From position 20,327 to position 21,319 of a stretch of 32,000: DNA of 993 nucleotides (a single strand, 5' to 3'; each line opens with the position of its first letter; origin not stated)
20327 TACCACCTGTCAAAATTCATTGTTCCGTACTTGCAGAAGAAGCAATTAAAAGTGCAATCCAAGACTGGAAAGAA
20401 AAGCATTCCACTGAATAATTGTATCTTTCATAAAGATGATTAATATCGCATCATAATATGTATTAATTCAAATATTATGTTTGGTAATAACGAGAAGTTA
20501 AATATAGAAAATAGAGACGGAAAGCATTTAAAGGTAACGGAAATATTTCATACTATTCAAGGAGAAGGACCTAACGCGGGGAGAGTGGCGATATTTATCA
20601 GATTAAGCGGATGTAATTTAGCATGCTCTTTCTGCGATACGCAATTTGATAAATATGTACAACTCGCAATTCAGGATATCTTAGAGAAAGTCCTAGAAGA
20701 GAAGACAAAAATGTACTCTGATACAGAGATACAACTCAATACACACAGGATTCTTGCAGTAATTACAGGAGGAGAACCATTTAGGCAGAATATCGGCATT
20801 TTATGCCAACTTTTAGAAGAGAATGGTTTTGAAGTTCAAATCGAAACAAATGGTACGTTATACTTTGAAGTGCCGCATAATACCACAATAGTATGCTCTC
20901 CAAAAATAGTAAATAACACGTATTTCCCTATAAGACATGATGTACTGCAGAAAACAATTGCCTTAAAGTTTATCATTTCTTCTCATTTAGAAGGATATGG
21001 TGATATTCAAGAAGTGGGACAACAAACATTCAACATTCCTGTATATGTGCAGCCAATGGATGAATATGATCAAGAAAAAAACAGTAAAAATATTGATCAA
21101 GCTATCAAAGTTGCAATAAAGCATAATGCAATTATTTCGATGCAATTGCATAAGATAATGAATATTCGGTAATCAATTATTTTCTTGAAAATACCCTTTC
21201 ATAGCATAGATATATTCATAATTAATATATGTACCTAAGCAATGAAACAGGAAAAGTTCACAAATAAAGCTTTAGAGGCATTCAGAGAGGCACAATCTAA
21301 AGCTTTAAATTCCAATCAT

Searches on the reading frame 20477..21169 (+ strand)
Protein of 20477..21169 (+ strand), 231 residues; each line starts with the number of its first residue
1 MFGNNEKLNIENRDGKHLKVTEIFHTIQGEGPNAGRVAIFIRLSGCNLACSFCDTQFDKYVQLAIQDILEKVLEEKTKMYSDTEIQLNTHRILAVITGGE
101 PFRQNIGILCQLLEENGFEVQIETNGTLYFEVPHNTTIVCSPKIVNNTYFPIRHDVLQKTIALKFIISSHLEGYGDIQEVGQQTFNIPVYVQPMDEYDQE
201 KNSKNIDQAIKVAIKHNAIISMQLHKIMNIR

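Call 59: search_protein_families(library=pfam, proteins=[window:20477-21169:+], max_evalue=0.00001)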
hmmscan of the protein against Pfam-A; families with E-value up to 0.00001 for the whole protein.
window:20477-21169:+ (231 aa): 1 family
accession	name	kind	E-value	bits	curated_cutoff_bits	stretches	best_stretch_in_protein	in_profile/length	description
PF04055.27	Radical_SAM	-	1.9e-06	28.6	29.5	1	44-129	5-89/166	Radical SAM superfamily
